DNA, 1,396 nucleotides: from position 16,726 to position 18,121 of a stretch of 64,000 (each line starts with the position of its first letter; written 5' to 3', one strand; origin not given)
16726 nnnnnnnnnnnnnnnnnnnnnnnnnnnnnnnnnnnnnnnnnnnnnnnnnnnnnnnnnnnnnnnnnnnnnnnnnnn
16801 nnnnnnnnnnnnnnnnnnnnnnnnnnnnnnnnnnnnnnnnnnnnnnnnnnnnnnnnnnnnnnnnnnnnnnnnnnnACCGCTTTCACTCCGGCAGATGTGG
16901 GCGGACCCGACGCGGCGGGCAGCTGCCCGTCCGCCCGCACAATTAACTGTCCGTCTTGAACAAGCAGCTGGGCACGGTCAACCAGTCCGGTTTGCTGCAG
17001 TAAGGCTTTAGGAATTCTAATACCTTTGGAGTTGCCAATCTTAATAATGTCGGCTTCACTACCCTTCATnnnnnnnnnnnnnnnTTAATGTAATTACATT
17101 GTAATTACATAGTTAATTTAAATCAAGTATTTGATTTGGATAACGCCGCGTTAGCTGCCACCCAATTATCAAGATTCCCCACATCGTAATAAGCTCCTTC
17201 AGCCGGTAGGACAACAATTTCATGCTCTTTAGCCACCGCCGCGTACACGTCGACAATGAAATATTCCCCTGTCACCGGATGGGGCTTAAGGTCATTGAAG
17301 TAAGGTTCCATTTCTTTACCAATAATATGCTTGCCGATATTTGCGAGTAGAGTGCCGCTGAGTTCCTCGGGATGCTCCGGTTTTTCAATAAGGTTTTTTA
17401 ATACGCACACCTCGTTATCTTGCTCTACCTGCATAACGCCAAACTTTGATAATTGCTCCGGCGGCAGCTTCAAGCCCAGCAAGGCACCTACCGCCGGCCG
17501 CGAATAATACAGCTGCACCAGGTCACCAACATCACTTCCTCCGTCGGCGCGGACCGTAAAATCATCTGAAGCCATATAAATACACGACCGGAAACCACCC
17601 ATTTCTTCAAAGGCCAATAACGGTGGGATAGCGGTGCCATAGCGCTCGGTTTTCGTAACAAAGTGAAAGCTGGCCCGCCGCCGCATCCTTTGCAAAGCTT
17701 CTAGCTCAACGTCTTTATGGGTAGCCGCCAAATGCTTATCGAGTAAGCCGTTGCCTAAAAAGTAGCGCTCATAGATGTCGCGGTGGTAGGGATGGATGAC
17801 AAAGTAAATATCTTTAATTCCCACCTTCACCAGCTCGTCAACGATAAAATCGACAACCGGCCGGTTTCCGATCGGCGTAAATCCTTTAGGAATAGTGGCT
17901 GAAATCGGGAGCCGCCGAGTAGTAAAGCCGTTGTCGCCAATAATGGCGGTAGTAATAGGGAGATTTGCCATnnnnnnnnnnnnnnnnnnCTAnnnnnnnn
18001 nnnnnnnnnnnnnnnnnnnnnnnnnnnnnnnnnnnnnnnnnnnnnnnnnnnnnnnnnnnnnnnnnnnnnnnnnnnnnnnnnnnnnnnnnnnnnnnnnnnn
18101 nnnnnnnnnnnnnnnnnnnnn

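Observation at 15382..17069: AbrB/MazE swapped-hairpin domain fused to YvcK (CofD-like), co-transcribed with a small HAD hydrolase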

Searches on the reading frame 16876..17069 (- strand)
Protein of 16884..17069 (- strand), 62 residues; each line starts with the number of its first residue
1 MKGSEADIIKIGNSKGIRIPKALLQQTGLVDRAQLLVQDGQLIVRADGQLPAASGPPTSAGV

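Call 3: search_protein_families(library=pfam, proteins=[window:16876-17069:-], max_evalue=1)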
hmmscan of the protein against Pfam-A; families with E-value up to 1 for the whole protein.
window:16876-17069:- (64 aa): 1 family
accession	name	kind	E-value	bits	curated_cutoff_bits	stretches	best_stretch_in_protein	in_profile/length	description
PF04014.23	MazE_antitoxin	-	0.002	18.5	24.7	1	9-37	2-30/48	Antidote-toxin recognition MazE, bacterial antitoxin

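Call 4: search_protein_families(library=ncbifam, proteins=[window:16876-17069:-], max_evalue=1)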
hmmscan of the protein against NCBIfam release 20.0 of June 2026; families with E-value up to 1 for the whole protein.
window:16876-17069:- (64 aa): 2 families
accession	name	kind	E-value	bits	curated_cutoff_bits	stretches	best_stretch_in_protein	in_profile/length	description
TIGR02609.1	doc_partner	hypoth_equivalog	0.0036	17.7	55.9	1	8-29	3-24/74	putative addiction module antidote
NF007312.0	PRK09798.1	equivalog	0.039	14.3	113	1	8-45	6-45/82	type II toxin-antitoxin system antitoxin MazE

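Call 6: search_solved_structures(query=window:16876-17069:-, max_evalue=10, show_alignments=3)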
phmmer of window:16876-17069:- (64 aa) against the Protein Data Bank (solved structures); distinct sequences matched with E-value up to 10: 11.
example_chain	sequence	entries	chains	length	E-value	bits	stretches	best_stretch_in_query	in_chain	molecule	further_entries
7d2n_E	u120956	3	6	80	2.7e-07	33.7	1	7-46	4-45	AbrB/MazE/SpoVT family DNA-binding domain-containing protein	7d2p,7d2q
2mrn_A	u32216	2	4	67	0.047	17.3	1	2-45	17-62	Antitoxin MazE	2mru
1mvf_D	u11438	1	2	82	0.19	15.4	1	8-46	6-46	PemI-like protein 1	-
1ub4_C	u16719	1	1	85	0.2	15.3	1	8-46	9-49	MazE protein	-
5hmf_A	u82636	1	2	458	0.9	13.3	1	16-47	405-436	Triazine hydrolase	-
5hme_A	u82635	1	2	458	0.9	13.3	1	16-47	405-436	Triazine hydrolase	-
5hmd_A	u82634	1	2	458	0.91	13.3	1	16-47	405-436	Triazine hydrolase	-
3lsb_A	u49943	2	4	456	0.91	13.3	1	16-47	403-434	Triazine hydrolase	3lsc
3ls9_A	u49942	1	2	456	0.92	13.3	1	16-47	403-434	Triazine hydrolase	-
4l9x_A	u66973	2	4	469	0.93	13.3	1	16-47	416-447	Triazine hydrolase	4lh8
4mid_A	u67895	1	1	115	1.7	12.4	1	10-49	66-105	AB204 Activin A/BMP2 chimera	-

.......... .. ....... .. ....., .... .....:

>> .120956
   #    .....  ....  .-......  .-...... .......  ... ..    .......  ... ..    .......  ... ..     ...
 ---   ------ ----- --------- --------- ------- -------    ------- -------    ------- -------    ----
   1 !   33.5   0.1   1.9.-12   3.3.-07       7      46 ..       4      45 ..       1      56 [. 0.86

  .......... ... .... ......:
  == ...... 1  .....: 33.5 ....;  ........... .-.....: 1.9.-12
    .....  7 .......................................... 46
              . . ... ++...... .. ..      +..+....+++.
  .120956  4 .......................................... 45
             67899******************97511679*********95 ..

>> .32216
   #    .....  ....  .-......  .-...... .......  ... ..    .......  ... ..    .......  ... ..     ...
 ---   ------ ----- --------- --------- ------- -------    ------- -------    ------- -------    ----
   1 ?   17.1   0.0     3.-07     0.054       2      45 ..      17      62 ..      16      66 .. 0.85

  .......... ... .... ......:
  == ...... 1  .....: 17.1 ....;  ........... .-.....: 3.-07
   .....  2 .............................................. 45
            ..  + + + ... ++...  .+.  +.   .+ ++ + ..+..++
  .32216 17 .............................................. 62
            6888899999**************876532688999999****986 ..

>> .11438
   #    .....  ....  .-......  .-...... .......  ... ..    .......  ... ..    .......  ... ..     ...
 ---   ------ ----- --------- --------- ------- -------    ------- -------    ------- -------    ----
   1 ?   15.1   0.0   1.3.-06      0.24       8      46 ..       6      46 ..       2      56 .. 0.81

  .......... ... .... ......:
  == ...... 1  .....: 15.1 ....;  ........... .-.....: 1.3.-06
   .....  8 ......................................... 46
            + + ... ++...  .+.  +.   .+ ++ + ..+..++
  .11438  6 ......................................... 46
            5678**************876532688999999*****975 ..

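Call 9: find_homologous_proteins(query=window:16887-17069:-, max_evalue=0.01)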
Query seq(61 aa) (61 aa): 21 proteins with E <= 0.01 among 137 candidates.
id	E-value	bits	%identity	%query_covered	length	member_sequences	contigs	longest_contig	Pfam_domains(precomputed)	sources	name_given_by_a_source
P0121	5.3e-6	44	61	72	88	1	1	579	PF04014.24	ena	-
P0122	7.2e-6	43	60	69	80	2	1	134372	PF04014.24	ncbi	ncbi:MAG: AbrB/MazE/SpoVT family DNA-binding domain-containing protein [Elainellaceae cyanobacterium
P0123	9.9e-6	43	63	67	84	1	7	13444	-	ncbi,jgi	jgi:antitoxin MazE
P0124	3.8e-5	41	59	72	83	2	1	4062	PF04014.24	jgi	jgi:antitoxin MazE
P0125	4.0e-5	41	59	72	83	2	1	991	PF04014.24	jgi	jgi:antitoxin MazE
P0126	4.1e-5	41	61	67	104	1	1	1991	PF04014.24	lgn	-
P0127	5.5e-5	41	54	67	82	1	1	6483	PF04014.24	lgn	-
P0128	2.0e-4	39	61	67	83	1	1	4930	-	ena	-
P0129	3.6e-4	38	61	67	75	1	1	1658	-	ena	-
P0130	6.3e-4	37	57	72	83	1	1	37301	-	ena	-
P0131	1.3e-3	36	51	67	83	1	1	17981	PF04014.24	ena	-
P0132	1.5e-3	36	49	67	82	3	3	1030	PF04014.24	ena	-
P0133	1.8e-3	36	55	66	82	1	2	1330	PF04014.24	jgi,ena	-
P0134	2.3e-3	36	51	67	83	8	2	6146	PF04014.24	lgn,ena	-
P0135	3.5e-3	35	53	66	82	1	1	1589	PF04014.24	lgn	-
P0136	3.6e-3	35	53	66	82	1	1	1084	PF04014.24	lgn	-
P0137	4.3e-3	35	59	56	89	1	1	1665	PF04014.24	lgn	-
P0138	4.4e-3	35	53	66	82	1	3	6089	PF04014.24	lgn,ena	-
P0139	4.4e-3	35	51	67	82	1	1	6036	PF04014.24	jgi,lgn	jgi:antitoxin MazE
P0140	4.9e-3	35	49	74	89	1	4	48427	PF04014.24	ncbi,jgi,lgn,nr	ncbi:MAG: AbrB/MazE/SpoVT family DNA-binding domain-containing protein [Desulfotignum sp.]|jgi:antit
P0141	7.7e-3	34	54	67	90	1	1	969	PF04014.24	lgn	-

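Call 47: search_protein_representatives(protein=window:16884-17069:-)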
Query: 62 residues. Proteins with E-value up to 0.001 (for the whole library): 362; up to 1e-10: 0; up to 1e-30: 0. The best 150 are listed.
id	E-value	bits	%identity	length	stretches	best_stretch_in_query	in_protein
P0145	1.5e-10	56.5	56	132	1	1-61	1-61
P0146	7.2e-10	54.3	58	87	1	5-52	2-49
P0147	8.0e-09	51.1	69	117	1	7-45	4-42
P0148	3.6e-08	49.0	45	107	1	6-56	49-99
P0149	4.7e-08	48.7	63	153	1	6-46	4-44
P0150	5.5e-08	48.5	40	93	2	6-46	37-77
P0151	7.4e-08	48.0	60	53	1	5-46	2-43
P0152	7.9e-08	47.9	43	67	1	7-57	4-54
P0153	2.0e-07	46.7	54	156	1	6-59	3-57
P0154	2.2e-07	46.6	51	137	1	6-52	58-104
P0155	4.0e-07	45.8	53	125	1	3-49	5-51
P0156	5.4e-07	45.3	56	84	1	6-57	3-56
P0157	5.9e-07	45.2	56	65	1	6-56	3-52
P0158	6.5e-07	45.1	43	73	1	6-59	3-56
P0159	1.0e-06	44.5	54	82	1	5-50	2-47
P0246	3.5e-05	39.7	47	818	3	11-32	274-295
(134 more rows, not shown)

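Call 54: find_related_loci(query=A7, collection=metagenome_contigs, flank=2500)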
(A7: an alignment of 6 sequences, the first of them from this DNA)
Query A7 (55 aa) in metagenome_contigs; peptide patterns used: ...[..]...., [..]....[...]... (x = any residue, [..] = any of these).
544 stretches matched a pattern; 98 encode a relative of the query (tblastn E <= 1e-3); the best 80 are kept; 80 distinct loci.
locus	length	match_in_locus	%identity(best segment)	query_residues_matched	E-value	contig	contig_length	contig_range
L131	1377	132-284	84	1-51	2e-25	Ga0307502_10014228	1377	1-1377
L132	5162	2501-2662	59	1-54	9e-17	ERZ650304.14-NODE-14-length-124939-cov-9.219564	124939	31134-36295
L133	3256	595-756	54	1-54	5e-14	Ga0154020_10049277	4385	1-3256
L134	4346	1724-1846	56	5-45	3e-12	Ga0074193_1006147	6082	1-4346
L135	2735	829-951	56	5-45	4e-12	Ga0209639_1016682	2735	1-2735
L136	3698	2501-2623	56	5-45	6e-12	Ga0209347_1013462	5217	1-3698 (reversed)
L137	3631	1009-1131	56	5-45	7e-12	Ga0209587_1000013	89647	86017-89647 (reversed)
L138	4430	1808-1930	56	5-45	1e-11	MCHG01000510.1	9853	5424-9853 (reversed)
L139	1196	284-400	62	6-44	1e-11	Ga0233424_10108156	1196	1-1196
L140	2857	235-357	54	5-45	1e-11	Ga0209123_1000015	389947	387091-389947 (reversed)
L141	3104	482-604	56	5-45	2e-11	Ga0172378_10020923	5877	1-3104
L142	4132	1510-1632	56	5-45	2e-11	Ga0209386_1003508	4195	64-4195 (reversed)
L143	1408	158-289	52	2-45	2e-11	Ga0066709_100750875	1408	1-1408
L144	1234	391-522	52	2-45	2e-11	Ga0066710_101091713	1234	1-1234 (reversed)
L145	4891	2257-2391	50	8-53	3e-11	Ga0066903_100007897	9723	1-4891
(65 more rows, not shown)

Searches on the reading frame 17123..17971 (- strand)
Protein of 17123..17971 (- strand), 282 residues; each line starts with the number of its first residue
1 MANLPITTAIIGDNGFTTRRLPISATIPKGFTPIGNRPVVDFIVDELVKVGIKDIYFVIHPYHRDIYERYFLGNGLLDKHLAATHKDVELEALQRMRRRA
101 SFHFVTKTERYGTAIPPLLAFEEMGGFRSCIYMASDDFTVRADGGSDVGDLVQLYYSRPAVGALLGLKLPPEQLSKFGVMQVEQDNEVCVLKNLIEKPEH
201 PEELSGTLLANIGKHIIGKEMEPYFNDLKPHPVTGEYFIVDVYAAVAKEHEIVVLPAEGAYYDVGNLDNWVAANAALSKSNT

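Call 3: search_protein_families(library=pfam, proteins=[window:17123-17971:-], max_evalue=1)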
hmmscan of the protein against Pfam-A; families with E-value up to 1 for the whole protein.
window:17123-17971:- (282 aa): 2 families
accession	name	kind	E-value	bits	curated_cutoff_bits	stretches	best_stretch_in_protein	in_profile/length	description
PF00483.29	NTP_transferase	-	1.6e-17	64.4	21.2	1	14-278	7-243/245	Nucleotidyl transferase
PF12804.13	NTP_transf_3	-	0.2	12.3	27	1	28-64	15-49/160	MobA-like NTP transferase domain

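Call 4: search_protein_families(library=ncbifam, proteins=[window:17123-17971:-], max_evalue=1)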
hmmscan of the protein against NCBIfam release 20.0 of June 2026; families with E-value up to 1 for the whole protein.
window:17123-17971:- (282 aa): 25 families
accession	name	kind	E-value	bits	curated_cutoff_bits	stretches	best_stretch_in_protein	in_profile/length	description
TIGR01099.1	galU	equivalog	4.1e-30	105.2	326.8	1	6-273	1-261/261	UTP--glucose-1-phosphate uridylyltransferase GalU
NF007516.0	PRK10122.1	equivalog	7e-16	58.2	534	2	8-65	5-62/297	UTP--glucose-1-phosphate uridylyltransferase GalF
TIGR03992.1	Arch_glmU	subfamily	9.9e-16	57.6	292.1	1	9-276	3-226/393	bifunctional sugar-1-phosphate nucleotidylyltransferase/acetyltransferase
TIGR01105.1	galF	equivalog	3e-14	52.9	659.2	2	8-65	5-62/297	GalU regulator GalF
TIGR01208.1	rmlA_long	equivalog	1.2e-13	50.7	320.25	2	9-67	2-60/353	glucose-1-phosphate thymidylyltransferase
NF041173.1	Sug_nt_acttase_Thmprot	equivalog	2.7e-11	43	600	2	162-275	122-225/405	bifunctional sugar-1-phosphate nucleotidylyltransferase/acetyltransferase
NF041313.1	UDPGP_AglF_Halo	equivalog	2.3e-10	40.4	400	2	9-70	3-64/234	UTP--glucose-1-phosphate uridylyltransferase AglF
NF009928.0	PRK13389.1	equivalog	1.1e-08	34.6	548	1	6-68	8-70/302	UTP--glucose-1-phosphate uridylyltransferase GalU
TIGR02091.1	glgC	equivalog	8.4e-08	31.7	424.9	1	147-280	128-262/364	glucose-1-phosphate adenylyltransferase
TIGR01207.1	rmlA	equivalog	1.6e-05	24.2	360.65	1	10-75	3-67/286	glucose-1-phosphate thymidylyltransferase RfbA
NF049965.1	GlMnHpPGnyltfHddC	equivalog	0.00011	21.9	300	1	8-72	2-65/221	D-glycero-D-manno-heptose 1-phosphate guanosyltransferase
NF001947.0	PRK00725.1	subfamily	0.00021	20.2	470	1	160-219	158-217/426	glucose-1-phosphate adenylyltransferase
NF003670.0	PRK05293.1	equivalog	0.00022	20.3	470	1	149-279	135-260/382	glucose-1-phosphate adenylyltransferase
NF002023.0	PRK00844.1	subfamily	0.00022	20.2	458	1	147-217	133-203/408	glucose-1-phosphate adenylyltransferase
NF012024.0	PRK15480.1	equivalog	0.0033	16.6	588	1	9-69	6-66/292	glucose-1-phosphate thymidylyltransferase RfbA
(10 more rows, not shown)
